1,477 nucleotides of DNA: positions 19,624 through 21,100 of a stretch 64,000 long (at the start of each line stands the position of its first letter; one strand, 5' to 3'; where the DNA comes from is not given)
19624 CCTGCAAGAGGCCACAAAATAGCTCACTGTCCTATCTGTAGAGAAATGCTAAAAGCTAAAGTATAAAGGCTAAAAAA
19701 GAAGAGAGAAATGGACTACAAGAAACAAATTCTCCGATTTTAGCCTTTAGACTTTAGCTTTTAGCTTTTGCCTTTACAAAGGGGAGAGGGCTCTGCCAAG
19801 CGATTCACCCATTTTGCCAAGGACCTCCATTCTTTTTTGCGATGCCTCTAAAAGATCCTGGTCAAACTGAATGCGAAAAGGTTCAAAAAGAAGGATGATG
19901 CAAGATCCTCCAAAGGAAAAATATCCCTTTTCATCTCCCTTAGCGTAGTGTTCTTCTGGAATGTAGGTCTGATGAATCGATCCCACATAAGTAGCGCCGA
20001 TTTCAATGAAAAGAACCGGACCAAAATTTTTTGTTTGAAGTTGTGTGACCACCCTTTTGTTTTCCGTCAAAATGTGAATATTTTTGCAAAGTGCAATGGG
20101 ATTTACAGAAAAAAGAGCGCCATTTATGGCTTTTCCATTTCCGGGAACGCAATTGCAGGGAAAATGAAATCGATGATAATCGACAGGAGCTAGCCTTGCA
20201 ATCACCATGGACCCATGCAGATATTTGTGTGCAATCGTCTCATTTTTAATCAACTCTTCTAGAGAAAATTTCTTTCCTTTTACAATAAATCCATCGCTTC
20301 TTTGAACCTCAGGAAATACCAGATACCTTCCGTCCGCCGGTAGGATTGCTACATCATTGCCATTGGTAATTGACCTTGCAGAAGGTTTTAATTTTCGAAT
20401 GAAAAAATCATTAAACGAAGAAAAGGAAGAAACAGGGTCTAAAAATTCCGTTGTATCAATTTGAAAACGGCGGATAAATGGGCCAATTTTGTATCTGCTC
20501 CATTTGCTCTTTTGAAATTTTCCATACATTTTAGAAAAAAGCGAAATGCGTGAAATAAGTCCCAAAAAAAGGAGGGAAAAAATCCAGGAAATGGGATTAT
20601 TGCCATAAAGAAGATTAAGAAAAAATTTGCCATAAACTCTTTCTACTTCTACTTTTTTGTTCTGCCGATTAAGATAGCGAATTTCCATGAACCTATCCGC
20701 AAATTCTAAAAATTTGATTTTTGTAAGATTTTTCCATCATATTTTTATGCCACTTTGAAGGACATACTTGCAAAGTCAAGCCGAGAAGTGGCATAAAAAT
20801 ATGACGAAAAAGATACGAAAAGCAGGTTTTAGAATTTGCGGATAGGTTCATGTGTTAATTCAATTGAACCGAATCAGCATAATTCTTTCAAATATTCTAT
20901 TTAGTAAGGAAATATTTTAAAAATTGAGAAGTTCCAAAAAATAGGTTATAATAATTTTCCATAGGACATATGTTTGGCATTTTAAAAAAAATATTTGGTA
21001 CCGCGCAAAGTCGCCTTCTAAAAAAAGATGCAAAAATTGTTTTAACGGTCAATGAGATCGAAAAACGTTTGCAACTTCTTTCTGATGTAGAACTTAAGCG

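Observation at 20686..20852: A 161-bp palindromic MITE family has a terminal repeat that abuts start codons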

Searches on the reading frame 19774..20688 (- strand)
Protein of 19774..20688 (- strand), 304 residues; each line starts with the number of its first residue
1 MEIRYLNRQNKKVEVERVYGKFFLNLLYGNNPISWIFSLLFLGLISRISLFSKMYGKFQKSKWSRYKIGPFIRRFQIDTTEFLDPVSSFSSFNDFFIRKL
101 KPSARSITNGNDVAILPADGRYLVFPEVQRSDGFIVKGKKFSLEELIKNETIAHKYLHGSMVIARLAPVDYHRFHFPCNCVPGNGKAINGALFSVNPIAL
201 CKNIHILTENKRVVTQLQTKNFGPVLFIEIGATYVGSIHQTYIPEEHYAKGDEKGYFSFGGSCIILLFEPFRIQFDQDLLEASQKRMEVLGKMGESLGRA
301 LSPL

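Call 29: find_encoding_contigs(protein=window:19774-20688:-, flank=3000, max_places=6)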
Protein window:19774-20688:- (304 aa): no gene with exactly this product is on record in the collection.

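Call 30: find_homologous_proteins(query=window:19774-20688:-, max_evalue=1e-20)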
Query window:19774-20688:- (304 aa): 7512 proteins with E <= 1e-20 among 8000 candidates; the best 120 are listed.
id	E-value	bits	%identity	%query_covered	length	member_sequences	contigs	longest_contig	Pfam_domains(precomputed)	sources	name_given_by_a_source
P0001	3.0e-203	692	100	100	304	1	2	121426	PF02666.21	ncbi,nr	ncbi:MAG: phosphatidylserine decarboxylase [Chlamydiae bacterium]|nr:phosphatidylserine decarboxylas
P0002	8.9e-146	503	71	99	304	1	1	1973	PF02666.21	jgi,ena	-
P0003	2.5e-144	498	70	99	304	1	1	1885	PF02666.21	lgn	-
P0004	8.3e-144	496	70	100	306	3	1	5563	PF02666.21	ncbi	-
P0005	4.1e-141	488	70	99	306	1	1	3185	PF02666.21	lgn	-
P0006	2.7e-140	485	69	100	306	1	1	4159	PF02666.21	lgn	-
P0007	8.8e-139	480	67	100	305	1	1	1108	PF02666.21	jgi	jgi:phosphatidylserine decarboxylase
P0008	2.6e-138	478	69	99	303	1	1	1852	PF02666.21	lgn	-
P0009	3.8e-137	475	67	100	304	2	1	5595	PF02666.21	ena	-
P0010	9.1e-137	473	69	100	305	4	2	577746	PF02666.21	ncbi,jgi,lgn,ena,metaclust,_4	metaclust:\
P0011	1.3e-136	473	68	99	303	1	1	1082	PF02666.21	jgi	jgi:phosphatidylserine decarboxylase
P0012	1.7e-136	472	67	100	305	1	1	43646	PF02666.21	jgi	jgi:phosphatidylserine decarboxylase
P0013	1.9e-136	472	68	100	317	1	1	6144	PF02666.21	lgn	-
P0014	3.2e-136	472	68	100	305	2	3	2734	PF02666.21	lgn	-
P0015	7.4e-136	470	65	100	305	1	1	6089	PF02666.21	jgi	jgi:phosphatidylserine decarboxylase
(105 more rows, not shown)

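Call 75: find_encoding_contigs(protein=P0009, flank=1500, max_places=2)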
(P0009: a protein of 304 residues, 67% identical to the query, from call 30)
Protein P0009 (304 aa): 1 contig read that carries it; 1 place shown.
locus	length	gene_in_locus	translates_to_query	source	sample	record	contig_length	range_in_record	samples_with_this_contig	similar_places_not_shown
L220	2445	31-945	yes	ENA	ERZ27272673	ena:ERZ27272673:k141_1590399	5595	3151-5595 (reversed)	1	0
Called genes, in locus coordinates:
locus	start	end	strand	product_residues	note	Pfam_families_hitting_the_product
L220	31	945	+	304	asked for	PF02666:PS_Dcarbxylase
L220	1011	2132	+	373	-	-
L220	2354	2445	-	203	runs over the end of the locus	PF00730:HhH-GPD, PF00633:HHH (weak)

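Call 76: find_encoding_contigs(protein=P0004, flank=1500, max_places=2)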
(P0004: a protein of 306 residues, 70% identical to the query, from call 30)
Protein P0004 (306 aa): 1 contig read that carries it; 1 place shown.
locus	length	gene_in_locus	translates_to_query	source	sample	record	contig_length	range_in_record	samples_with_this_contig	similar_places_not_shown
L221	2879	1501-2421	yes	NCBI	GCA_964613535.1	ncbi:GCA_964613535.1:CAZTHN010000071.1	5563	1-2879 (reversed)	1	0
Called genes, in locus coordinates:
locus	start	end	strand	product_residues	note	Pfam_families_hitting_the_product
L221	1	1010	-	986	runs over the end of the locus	PF07517:SecA_DEAD, PF00270:DEAD (weak), PF01043:SecA_PP_bind, PF21090:P-loop_SecA, PF00271:Helicase_C (faint), PF21090:P-loop_SecA, PF07516:SecA_SW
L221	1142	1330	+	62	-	-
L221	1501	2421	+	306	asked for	PF02666:PS_Dcarbxylase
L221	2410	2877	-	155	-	?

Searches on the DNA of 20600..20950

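Call 68: search_rna_families(source=window, start=20600, end=20950, threshold=evalue, max_evalue=1)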
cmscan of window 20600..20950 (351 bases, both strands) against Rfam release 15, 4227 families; matches with E-value up to 1: 24.
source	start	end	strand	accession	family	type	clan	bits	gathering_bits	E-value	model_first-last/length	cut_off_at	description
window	20657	20885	-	RF00885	MIR821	Gene; miRNA;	-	54.5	249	2.6e-09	1-275/275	no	MIR821 microRNA precursor family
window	20684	20852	-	RF04130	MIR7996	Gene; miRNA;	-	53.8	119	7.6e-09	1-190/190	no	MIR7996 microRNA precursor family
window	20683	20853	-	RF04127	MIR8007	Gene; miRNA;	-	45.8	195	1.3e-07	1-226/226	no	MIR8007 microRNA precursor family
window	20685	20853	-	RF04128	MIR8562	Gene; miRNA;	-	38.6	211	1.1e-05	1-242/242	no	MIR8562 microRNA precursor family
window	20684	20854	+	RF04213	MIR7807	Gene; miRNA;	-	37.2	90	3.6e-06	1-134/134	no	MIR7807 microRNA precursor family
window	20729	20812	-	RF03578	mir-3910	Gene; miRNA;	-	34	95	3e-05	1-82/82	no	mir-3910 microRNA precursor family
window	20714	20826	-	RF03654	MIR4239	Gene; miRNA;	-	33.2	100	2.9e-05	1-120/120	no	MIR4239 microRNA precursor family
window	20705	20833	+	RF04099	MIR837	Gene; miRNA;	-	33.2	117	4.3e-05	1-122/122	no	MIR837 microRNA precursor family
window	20729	20812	+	RF03578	mir-3910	Gene; miRNA;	-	31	95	0.00018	1-82/82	no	mir-3910 microRNA precursor family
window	20711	20828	-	RF04099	MIR837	Gene; miRNA;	-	29.6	117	0.0004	1-122/122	no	MIR837 microRNA precursor family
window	20695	20842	-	RF04150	MIR2655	Gene; miRNA;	-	28.9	122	0.012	1-267/267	no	MIR2655 microRNA precursor family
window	20696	20843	+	RF04150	MIR2655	Gene; miRNA;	-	27.4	122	0.024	1-267/267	no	MIR2655 microRNA precursor family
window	20729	20811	-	RF00650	mir-153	Gene; miRNA;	-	26.2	54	0.0078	1-73/73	no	mir-153 microRNA precursor family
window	20730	20811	-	RF04202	MIR5380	Gene; miRNA;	-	24.7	150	0.0099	1-137/137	no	MIR5380 microRNA precursor family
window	20730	20812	+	RF02720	sca_ncR21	Gene; snRNA; snoRNA; scaRNA;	-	24.7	113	0.051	1-113/113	no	Small Cajal body specific RNA ncR21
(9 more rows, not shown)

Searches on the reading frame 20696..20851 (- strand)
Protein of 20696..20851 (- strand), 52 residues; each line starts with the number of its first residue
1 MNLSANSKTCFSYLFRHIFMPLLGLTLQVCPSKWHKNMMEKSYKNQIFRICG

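Call 73: find_homologous_proteins(query=window:20696-20851:-, max_evalue=10)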
Query seq(52 aa): no candidate shares three 5-residue words with the query. No homologue found.
